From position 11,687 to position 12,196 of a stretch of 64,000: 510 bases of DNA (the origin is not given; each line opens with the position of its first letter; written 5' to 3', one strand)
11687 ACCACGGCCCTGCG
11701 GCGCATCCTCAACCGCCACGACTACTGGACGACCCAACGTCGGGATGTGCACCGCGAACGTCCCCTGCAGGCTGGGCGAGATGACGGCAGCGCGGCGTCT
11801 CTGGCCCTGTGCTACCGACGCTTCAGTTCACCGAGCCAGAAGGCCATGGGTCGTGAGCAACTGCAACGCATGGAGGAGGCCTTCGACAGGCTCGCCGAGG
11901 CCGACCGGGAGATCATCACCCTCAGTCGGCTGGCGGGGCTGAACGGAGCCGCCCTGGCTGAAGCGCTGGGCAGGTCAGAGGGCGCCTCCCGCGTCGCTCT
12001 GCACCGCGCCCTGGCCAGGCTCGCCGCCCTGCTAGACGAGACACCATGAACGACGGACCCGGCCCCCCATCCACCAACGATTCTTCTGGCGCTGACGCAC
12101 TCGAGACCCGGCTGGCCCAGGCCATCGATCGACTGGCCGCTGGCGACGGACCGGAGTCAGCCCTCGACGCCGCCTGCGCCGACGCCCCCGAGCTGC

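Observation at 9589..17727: Identical bipartite motif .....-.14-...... upstream of two domain-bearing genes that bracket the ECF/kinase pair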

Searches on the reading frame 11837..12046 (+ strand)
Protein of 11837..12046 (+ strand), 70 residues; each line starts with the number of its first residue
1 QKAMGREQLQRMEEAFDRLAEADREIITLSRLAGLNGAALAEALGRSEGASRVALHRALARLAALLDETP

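Call 82: search_solved_structures(query=window:11837-12046:+, max_evalue=0.01, show_alignments=5)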
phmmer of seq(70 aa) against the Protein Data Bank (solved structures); distinct sequences matched with E-value up to 0.01: 4.
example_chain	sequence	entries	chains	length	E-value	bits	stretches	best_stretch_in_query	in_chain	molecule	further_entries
3vep_D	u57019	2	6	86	9.9e-07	32.3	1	5-63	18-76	Probable RNA polymerase sigma-D factor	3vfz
9isn_F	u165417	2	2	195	2.1e-05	28.1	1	16-67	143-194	ECF sigma factor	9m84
6dxo_A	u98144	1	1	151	0.00011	25.9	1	13-68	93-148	RNA polymerase ECF-subfamily sigma factor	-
4cxf_A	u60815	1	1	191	0.0054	20.6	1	3-68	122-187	RNA POLYMERASE SIGMA FACTOR CNRH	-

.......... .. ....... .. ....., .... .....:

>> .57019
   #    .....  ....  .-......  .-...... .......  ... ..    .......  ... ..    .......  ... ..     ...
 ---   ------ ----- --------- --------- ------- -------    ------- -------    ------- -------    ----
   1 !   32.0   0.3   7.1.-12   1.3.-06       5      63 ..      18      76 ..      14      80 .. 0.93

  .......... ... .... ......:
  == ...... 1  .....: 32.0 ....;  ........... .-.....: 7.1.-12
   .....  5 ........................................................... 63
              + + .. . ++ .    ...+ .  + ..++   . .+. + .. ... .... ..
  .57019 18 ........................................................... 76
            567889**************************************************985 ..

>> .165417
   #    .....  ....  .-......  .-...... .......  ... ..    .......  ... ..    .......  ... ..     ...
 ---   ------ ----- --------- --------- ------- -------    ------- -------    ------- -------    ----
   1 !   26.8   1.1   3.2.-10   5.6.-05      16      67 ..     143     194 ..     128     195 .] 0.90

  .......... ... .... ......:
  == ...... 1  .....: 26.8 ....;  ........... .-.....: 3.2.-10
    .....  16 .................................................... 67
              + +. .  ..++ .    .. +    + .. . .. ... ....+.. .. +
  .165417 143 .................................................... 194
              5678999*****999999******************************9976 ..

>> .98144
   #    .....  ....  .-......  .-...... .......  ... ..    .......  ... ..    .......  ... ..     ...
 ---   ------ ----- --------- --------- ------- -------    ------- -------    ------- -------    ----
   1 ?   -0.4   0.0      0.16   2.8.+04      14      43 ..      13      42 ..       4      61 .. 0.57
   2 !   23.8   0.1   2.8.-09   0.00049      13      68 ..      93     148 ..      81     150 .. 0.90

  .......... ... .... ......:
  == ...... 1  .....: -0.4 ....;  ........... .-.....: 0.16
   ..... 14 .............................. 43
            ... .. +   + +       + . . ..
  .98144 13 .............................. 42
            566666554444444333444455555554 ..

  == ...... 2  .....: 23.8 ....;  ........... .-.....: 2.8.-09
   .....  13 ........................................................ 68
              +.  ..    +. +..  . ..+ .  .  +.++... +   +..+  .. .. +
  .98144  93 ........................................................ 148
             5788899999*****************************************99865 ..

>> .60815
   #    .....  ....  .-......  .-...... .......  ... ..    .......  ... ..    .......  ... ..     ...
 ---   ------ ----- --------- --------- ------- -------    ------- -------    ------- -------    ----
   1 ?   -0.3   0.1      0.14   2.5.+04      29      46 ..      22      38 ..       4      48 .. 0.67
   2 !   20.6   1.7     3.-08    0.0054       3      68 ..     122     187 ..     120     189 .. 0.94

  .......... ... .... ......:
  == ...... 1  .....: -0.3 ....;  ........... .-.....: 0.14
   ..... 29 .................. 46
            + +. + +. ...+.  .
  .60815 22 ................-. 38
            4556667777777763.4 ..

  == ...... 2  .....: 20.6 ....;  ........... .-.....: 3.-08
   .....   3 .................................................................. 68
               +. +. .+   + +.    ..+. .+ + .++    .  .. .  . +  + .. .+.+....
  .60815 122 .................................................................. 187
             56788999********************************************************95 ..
